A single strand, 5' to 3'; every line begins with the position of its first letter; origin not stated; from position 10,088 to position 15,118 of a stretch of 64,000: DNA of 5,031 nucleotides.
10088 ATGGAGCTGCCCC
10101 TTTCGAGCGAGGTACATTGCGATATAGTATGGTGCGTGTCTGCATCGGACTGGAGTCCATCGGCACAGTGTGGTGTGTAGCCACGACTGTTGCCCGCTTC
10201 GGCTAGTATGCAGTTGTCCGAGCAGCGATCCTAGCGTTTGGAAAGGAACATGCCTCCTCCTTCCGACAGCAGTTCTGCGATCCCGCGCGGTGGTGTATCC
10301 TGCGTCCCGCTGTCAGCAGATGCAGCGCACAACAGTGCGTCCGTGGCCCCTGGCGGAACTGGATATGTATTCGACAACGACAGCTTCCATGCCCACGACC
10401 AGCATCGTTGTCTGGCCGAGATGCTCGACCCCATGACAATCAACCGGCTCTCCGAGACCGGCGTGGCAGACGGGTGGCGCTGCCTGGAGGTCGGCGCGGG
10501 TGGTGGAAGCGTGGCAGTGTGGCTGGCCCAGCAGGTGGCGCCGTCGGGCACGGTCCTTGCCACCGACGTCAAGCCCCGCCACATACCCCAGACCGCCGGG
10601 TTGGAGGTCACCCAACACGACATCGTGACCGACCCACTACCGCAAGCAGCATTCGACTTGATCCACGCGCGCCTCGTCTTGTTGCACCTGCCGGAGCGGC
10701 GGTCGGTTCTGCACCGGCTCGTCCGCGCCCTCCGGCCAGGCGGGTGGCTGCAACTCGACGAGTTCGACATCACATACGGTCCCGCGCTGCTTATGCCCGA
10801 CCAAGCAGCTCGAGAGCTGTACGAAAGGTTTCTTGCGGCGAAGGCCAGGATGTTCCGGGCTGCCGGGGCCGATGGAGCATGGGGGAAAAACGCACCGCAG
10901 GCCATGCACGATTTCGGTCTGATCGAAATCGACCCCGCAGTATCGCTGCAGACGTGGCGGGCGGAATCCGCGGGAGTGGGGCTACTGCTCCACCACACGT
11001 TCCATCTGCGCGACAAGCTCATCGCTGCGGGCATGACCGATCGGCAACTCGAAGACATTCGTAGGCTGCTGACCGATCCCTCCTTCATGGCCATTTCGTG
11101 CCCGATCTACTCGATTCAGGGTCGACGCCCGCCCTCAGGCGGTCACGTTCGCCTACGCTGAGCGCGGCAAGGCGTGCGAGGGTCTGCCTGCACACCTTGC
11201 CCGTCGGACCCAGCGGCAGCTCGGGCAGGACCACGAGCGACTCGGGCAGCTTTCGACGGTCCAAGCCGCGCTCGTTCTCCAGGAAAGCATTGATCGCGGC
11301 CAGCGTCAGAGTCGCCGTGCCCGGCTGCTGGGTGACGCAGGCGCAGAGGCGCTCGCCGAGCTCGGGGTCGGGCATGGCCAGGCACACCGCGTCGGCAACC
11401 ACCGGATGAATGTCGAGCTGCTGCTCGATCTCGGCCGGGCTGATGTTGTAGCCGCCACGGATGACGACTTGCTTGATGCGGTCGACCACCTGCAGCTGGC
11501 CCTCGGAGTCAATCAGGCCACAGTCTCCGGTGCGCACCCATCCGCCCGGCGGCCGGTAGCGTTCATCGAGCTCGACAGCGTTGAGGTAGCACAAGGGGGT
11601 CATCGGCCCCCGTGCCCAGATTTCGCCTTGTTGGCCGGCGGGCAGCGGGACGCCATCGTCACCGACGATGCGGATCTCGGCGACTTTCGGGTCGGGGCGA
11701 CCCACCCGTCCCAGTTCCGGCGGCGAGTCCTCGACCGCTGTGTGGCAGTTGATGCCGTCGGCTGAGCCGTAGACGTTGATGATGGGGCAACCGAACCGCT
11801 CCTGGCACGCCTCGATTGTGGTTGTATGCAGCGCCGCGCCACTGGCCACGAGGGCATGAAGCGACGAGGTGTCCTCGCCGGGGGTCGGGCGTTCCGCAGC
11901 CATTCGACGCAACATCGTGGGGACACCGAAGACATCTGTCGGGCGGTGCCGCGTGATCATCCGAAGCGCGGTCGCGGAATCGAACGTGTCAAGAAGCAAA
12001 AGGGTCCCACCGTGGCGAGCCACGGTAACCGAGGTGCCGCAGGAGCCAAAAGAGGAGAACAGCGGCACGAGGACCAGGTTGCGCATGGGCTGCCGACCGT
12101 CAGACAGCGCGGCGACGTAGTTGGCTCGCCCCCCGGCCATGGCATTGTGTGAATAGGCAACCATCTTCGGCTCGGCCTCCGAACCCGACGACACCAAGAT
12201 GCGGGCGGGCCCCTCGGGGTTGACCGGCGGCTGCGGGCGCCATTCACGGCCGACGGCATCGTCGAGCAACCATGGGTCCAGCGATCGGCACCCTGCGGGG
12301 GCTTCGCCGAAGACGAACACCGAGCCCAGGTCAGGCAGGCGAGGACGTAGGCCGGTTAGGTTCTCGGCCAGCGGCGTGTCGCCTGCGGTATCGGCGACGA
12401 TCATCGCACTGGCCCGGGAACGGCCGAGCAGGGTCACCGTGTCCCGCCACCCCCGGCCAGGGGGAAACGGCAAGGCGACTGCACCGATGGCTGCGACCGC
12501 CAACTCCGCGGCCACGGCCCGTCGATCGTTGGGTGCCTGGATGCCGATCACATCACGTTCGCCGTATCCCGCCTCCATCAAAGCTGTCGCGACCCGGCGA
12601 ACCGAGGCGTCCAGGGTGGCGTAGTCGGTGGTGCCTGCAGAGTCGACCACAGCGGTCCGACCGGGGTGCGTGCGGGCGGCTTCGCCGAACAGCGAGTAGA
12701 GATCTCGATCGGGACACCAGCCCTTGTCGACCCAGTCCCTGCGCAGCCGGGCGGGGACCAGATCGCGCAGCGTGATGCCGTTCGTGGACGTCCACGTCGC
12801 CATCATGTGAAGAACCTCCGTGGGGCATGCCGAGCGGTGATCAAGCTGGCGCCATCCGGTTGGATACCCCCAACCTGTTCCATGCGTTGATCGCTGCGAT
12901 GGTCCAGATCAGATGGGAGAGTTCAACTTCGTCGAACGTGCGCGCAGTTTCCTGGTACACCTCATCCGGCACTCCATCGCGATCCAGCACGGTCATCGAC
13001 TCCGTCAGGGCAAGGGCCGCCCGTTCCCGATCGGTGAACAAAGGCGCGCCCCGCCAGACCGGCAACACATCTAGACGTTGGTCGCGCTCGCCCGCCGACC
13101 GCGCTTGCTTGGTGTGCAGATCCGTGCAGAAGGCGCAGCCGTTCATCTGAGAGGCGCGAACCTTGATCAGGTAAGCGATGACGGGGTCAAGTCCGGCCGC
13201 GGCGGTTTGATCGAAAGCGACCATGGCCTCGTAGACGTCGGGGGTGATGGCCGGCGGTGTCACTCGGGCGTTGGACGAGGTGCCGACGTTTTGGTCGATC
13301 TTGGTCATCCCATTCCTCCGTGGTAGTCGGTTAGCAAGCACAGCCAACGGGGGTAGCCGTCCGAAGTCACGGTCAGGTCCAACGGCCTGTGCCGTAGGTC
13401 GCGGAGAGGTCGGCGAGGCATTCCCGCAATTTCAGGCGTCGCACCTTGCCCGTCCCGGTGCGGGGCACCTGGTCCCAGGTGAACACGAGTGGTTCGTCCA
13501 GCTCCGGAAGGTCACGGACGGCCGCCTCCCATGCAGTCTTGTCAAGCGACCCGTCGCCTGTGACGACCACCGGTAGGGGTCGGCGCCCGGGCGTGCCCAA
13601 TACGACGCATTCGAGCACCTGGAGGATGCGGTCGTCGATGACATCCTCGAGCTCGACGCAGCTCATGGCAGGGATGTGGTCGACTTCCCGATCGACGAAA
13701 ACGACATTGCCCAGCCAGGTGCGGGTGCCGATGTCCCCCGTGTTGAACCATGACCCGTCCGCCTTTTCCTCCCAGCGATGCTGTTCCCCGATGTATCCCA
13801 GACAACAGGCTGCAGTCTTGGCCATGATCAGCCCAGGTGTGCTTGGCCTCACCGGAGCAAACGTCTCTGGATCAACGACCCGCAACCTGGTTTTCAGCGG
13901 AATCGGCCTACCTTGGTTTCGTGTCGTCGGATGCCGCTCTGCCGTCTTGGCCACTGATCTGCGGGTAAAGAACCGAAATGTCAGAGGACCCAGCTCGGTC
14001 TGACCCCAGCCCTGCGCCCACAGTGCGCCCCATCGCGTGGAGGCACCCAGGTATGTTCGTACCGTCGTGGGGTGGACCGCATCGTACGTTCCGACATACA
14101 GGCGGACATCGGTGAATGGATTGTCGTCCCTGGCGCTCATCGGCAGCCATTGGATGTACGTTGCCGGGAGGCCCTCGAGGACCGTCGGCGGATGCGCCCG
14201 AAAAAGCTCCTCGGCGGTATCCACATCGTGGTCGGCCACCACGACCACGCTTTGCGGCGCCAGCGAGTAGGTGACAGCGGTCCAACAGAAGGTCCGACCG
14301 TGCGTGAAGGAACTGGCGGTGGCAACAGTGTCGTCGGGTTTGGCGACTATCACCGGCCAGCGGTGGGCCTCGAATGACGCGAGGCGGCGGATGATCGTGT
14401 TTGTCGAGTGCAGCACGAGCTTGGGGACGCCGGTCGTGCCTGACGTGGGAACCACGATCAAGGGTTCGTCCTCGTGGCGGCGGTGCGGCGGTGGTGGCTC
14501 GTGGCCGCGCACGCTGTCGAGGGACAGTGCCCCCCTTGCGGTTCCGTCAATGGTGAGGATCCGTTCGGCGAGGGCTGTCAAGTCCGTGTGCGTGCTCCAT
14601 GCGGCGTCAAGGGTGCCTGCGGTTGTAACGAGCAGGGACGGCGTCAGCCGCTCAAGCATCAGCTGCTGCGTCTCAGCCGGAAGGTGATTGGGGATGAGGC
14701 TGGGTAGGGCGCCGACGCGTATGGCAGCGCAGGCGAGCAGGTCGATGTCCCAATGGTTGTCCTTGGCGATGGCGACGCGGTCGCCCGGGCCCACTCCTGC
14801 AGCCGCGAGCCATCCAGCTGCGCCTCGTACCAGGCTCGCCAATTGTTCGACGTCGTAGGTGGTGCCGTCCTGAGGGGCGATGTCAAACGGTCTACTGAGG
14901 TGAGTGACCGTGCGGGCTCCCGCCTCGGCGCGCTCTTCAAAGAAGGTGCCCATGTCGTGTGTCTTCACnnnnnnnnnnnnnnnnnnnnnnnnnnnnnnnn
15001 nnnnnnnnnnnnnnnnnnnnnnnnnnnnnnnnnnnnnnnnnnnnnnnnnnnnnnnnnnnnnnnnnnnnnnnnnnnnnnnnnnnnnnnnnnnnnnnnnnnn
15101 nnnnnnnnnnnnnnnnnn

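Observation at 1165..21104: Mobile-element-bounded ~20 kb island with an unusual tailoring-only biosynthetic gene set (possible prenylated aminocyclitol or aminosugar amide)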

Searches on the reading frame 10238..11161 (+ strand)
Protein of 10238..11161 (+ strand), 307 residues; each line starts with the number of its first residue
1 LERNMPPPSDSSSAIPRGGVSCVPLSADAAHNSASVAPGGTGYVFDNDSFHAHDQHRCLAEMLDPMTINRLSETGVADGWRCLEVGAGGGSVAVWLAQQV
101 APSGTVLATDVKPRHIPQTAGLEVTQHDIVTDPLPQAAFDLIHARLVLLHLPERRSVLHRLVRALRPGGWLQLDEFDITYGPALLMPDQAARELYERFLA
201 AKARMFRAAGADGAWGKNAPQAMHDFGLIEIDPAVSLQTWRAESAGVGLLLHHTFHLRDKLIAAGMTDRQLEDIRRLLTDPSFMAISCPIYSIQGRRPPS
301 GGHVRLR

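Call 5: search_protein_families(library=pfam, proteins=[window:10238-11161:+], max_evalue=0.01)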
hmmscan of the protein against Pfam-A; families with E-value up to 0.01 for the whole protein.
window:10238-11161:+ (307 aa): 7 families
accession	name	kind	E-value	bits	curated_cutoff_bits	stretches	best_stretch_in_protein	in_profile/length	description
PF08242.18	Methyltransf_12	-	1.9e-13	51.4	30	1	83-171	1-98/98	Methyltransferase domain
PF08241.18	Methyltransf_11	-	4.5e-13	50.1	21.2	1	83-171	1-93/95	Methyltransferase domain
PF13489.12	Methyltransf_23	-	1.1e-11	45.1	27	1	68-193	13-124/164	Methyltransferase domain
PF13649.12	Methyltransf_25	-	4.3e-11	43.8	27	1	83-169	2-97/97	Methyltransferase domain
PF13847.12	Methyltransf_31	-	2.1e-07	31.2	27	1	79-177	4-113/145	Methyltransferase domain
PF01209.24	Ubie_methyltran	-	0.0023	17.8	20.1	0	75-177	44-155/233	ubiE/COQ5 methyltransferase family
PF01739.24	CheR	-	0.0072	16.2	27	0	125-172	123-172/195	CheR methyltransferase, SAM binding domain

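Call 9: search_protein_families(library=ncbifam, proteins=[window:10238-11161:+], max_evalue=0.001)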
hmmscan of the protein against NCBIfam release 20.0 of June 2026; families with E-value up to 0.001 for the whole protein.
window:10238-11161:+ (307 aa): 13 families
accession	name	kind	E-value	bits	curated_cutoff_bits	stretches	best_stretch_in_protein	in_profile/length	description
NF045667.1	MTase_DVU1556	equivalog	2.3e-08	33.8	155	1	70-175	14-121/213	DVU_1556 family methyltransferase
NF010703.0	PRK14103.1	equivalog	1.6e-07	31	320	1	46-173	3-124/256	trans-aconitate 2-methyltransferase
NF001240.0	PRK00216.1-1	equivalog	1.4e-06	27.6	378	1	72-177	57-172/251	bifunctional demethylmenaquinone methyltransferase/2-methoxy-6-polyprenyl-1,4-benzoquinol methylase UbiE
NF043040.1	corrin_prot_MT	hypoth_equivalog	1.8e-06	27.6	180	1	71-172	34-146/216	corrinoid protein-associated methyltransferase CpaM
TIGR02072.1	BioC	equivalog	1.1e-05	25.4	184.95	1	51-173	12-132/244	malonyl-ACP O-methyltransferase BioC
NF011527.0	PRK14968.1-1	equivalog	1.7e-05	24.6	242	1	76-142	32-97/192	putative methyltransferase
NF041537.1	ArsM_AhpD_UU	exception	2.2e-05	23.4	510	1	69-174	67-181/345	arsenite methyltransferase/AhpD domain selenoprotein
NF008823.0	PRK11873.1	subfamily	6.6e-05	22.5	263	1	77-173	76-181/272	arsenite methyltransferase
NF011530.0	PRK14968.1-4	equivalog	0.00016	21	243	1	74-142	35-103/202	putative methyltransferase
TIGR04364.1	methyltran_FxLD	equivalog_domain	0.00019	20.6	320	1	71-113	75-116/394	methyltransferase, FxLD system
NF041536.1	ArsM_DUF2284_UU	exception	0.00031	19.2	575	1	72-173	70-180/459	arsenite methyltransferase/DUF2284 domain selenoprotein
NF052510.1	methyltran_MpqE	exception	0.00054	19.4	335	0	75-172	43-150/234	methyl-plastoquinone biosynthesis methyltransferase MpqE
TIGR02469.1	CbiT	equivalog_domain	0.00064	20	78.3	1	71-119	12-59/124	precorrin-6Y C5,15-methyltransferase (decarboxylating) subunit CbiT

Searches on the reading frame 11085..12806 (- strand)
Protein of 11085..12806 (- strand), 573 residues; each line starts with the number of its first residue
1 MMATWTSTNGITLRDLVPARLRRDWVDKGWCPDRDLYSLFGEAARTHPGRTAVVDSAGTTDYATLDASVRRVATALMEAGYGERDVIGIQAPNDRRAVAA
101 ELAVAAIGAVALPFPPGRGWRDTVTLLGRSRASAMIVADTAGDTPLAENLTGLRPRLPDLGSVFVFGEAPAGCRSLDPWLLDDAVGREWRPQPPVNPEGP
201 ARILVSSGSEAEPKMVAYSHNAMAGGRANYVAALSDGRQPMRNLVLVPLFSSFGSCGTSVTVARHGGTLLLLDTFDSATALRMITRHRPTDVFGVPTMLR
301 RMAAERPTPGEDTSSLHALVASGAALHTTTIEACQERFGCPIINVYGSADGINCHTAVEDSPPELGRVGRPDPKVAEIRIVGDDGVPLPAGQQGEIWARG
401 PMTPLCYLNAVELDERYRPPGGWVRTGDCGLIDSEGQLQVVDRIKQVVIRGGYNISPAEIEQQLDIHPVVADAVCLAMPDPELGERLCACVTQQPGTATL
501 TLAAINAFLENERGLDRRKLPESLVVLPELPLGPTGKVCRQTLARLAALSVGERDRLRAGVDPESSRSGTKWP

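Call 5: search_protein_families(library=pfam, proteins=[window:11085-12806:-], max_evalue=0.01)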
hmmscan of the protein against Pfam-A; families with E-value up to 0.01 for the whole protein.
window:11085-12806:- (573 aa): 2 families
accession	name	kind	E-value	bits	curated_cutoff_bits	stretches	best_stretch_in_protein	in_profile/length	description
PF00501.34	AMP-binding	-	1.1e-59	202.6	29.9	1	42-408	3-384/384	AMP-binding enzyme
PF13193.12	AMP-binding_C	-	2.2e-08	35.3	24.5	1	459-537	1-76/76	AMP-binding enzyme C-terminal domain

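Call 9: search_protein_families(library=ncbifam, proteins=[window:11085-12806:-], max_evalue=0.001)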
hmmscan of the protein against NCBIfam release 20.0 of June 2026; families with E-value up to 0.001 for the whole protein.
window:11085-12806:- (573 aa): 102 families (the best 25 are shown)
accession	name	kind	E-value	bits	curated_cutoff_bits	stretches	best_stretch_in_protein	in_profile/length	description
NF004837.0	PRK06187.1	subfamily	1.5e-77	261.1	476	1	36-543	10-518/531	long-chain-fatty-acid--CoA ligase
NF004758.0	PRK06087.1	equivalog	1.8e-66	224.7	736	1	22-544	12-532/548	medium-chain fatty-acid--CoA ligase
NF005801.1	PRK07656.1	equivalog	4e-60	203.9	657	1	41-543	8-499/500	FadD3 family acyl-CoA ligase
NF004114.0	PRK05605.1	equivalog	4.4e-58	197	766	2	190-543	213-565/575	long-chain-fatty-acid--CoA ligase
NF005676.0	PRK07470.1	equivalog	1.7e-56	191.9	774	1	38-544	24-526/544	acyl-CoA synthetase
NF004511.1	PRK05852.1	equivalog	9.3e-55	186.2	650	1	37-546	2-503/505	FadD7 family fatty acid--CoA ligase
NF006182.0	PRK08316.1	subfamily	2.5e-54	184.6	663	1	41-543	18-513/523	fatty acyl-CoA synthetase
NF009233.0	PRK12583.1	subfamily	2e-53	181.7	832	2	199-547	202-550/558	fatty acid CoA ligase family protein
NF009071.0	PRK12406.1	subfamily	7.9e-53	179.6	701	1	57-543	10-498/510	acyl-CoA synthetase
TIGR03208.1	cyc_hxne_CoA_lg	equivalog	4.8e-52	177.4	792.3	1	60-541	54-534/538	cyclohexanecarboxylate-CoA ligase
NF004797.0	PRK06145.1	equivalog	5.6e-52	176.7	850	1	43-543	11-491/499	acyl-CoA synthetase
NF006572.0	PRK09088.1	equivalog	3e-49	168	696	2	186-545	128-485/491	acyl-CoA synthetase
NF005714.0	PRK07529.1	subfamily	4.9e-49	167.2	632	1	36-557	32-586/640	acyl-CoA synthetase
TIGR02275.1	DHB_AMP_lig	equivalog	7.8e-48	163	723.55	1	18-543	7-525/526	(2,3-dihydroxybenzoyl)adenylate synthase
NF004814.0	PRK06164.1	equivalog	8.9e-48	163.1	677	1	34-535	10-515/540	acyl-CoA synthetase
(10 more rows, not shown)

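Call 44: search_solved_structures(query=window:11085-12806:-, max_evalue=1e-40)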
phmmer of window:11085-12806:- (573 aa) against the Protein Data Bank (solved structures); distinct sequences matched with E-value up to 1e-40: 5.
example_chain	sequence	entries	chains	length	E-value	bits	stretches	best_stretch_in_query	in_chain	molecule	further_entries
6sq8_A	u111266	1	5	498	6.9e-49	170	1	48-537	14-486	Fatty acid CoA ligase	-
6h1b_A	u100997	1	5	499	1.6e-48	168.8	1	48-497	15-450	Fatty acid CoA ligase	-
5wm2_A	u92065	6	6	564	2.3e-48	168.3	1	23-548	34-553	Salicylate-AMP ligase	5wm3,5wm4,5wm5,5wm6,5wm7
5kei_A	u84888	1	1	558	5.5e-48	167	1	18-545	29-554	2,3-dihydroxybenzoate-AMP ligase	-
7tyb_A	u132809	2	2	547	2e-42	148.7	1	18-544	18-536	Pyochelin biosynthesis protein PchD | Pyochelin biosynthesis salicyl-AMP ligase PchD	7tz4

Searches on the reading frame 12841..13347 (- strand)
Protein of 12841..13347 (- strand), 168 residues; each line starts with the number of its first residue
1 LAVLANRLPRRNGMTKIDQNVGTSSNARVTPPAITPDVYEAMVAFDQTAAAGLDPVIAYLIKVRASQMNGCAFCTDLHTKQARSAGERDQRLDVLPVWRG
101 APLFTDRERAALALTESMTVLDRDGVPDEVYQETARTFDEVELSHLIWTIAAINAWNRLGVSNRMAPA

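Call 7: search_protein_families(library=pfam, proteins=[window:12841-13347:-], max_evalue=0.01)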
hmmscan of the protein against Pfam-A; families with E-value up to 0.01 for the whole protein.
window:12841-13347:- (168 aa): 1 family
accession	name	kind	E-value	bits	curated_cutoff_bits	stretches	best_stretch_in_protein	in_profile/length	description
PF02627.25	CMD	-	2.9e-18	66.1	23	1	36-116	1-83/84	Carboxymuconolactone decarboxylase family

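Call 9: search_protein_families(library=ncbifam, proteins=[window:12841-13347:-], max_evalue=0.001)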
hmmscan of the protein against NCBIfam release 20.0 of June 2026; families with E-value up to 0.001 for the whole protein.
window:12841-13347:- (168 aa): 4 families
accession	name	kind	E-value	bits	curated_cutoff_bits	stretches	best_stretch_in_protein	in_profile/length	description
NF053654.1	GroundWater_YciW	equivalog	5.3e-14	52.4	310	1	50-158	57-164/179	YciW-related (seleno)protein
TIGR00778.1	ahpD_dom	domain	6.7e-13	47.9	27.8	1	52-98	2-48/51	alkylhydroperoxidase AhpD family core domain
TIGR04030.1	perox_Avi_7169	hypoth_equivalog_domain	1.8e-07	31.4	233.15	1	52-160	70-179/185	alkylhydroperoxidase domain protein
TIGR01926.1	peroxid_rel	subfamily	4.7e-07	29.8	81.8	1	60-162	68-170/178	peroxidase-related enzyme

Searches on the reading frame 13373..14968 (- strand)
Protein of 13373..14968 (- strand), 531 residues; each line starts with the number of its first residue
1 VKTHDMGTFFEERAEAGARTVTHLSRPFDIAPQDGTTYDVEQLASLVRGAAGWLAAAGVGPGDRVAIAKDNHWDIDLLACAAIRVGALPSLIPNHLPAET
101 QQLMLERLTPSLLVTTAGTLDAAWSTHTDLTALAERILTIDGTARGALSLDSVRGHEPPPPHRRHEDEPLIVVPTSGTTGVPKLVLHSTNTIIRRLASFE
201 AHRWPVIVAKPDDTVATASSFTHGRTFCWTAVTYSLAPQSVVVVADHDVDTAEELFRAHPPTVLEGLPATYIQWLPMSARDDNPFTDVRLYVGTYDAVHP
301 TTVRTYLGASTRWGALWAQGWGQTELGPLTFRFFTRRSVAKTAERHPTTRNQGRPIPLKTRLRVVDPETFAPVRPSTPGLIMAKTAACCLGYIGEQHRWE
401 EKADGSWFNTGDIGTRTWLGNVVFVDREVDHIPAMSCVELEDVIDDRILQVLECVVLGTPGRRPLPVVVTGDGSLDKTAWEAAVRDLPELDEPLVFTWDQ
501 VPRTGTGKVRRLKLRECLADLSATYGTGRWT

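Call 7: search_protein_families(library=pfam, proteins=[window:13373-14968:-], max_evalue=0.01)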
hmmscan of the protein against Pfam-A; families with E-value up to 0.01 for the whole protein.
window:13373-14968:- (531 aa): 1 family
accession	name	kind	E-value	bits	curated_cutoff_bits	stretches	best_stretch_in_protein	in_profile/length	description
PF00501.34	AMP-binding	-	1.9e-43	149.2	29.9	1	33-392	17-383/384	AMP-binding enzyme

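Call 9: search_protein_families(library=ncbifam, proteins=[window:13373-14968:-], max_evalue=0.001)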
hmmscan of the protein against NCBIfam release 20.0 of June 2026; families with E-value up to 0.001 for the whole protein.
window:13373-14968:- (531 aa): 70 families (the best 25 are shown)
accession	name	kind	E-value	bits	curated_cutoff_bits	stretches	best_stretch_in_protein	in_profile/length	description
NF004837.0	PRK06187.1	subfamily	6.6e-40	136.8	476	1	35-520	31-524/531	long-chain-fatty-acid--CoA ligase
TIGR01733.1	AA-adenyl-dom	subfamily_domain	7.5e-28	97.4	317.4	1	42-428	4-378/409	amino acid adenylation domain-containing protein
NF006182.0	PRK08316.1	subfamily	5.7e-26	91.1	663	1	37-520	36-519/523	fatty acyl-CoA synthetase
NF005702.0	PRK07514.1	subfamily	2.1e-25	89.1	558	1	30-521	22-503/506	malonyl-CoA synthase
NF004114.0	PRK05605.1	equivalog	1.8e-22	79.4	766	1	129-520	187-571/575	long-chain-fatty-acid--CoA ligase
NF004814.0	PRK06164.1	equivalog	7.4e-21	74.3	677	1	26-516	23-528/540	acyl-CoA synthetase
TIGR03208.1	cyc_hxne_CoA_lg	equivalog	3.3e-20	72.3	792.3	1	39-516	55-538/538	cyclohexanecarboxylate-CoA ligase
NF052269.1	Staph_lig_FadD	equivalog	5.7e-18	64.5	650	1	30-458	20-426/499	long-chain-fatty-acid--CoA ligase FadD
NF006020.0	PRK08162.1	subfamily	7.6e-18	64.1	677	1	39-522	46-542/545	acyl-CoA synthetase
TIGR02262.1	benz_CoA_lig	subfamily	1.2e-17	63.9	375.25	1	36-516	29-507/508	benzoate-CoA ligase family protein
NF006572.0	PRK09088.1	equivalog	1.3e-17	63.7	696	2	39-192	30-165/491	acyl-CoA synthetase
NF005307.0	PRK06839.1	equivalog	2.3e-17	62.8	748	1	42-517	32-492/496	o-succinylbenzoate--CoA ligase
NF052580.1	Str24CoAsynCasG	equivalog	3.7e-17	61.9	750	2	53-193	82-214/548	steroid-24-oyl-CoA synthetase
NF004808.0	PRK06155.1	equivalog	5.3e-17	61.3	722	2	34-186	43-199/542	ATP-dependent acyl-CoA ligase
NF006386.0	PRK08633.1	equivalog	5.4e-17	60.8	1221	1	163-515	778-1138/1147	acyl-[ACP]--phospholipid O-acyltransferase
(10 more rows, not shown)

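Call 43: search_solved_structures(query=window:13373-14968:-, max_evalue=1e-10)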
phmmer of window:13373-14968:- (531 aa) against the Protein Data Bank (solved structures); distinct sequences matched with E-value up to 1e-10: 7.
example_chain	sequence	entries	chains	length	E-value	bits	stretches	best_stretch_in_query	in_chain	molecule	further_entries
1ult_A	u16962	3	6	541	2.6e-19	72.6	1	44-517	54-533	long chain fatty acid-CoA ligase | long-chain-fatty-acid-CoA synthetase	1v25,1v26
9bq0_A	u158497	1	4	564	1.1e-16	64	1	43-460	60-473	AMP-binding protein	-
8tf7_A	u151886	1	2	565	1.1e-16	64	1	43-460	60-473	AMP-binding protein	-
9xb8_A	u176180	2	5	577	4.5e-14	55.3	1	22-523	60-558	Fatty-acid-CoA ligase FadD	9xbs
6ihk_A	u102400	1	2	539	8e-13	51.2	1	174-520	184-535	AMP-binding domain protein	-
6ijb_A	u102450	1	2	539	5.4e-12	48.5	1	174-520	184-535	AMP-binding domain protein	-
8r2q_A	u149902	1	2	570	2.4e-11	46.3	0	41-515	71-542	Probable fatty-acid-CoA ligase FadD5 (Fatty-acid-CoA synthetase) (Fatty-acid-CoA synthase)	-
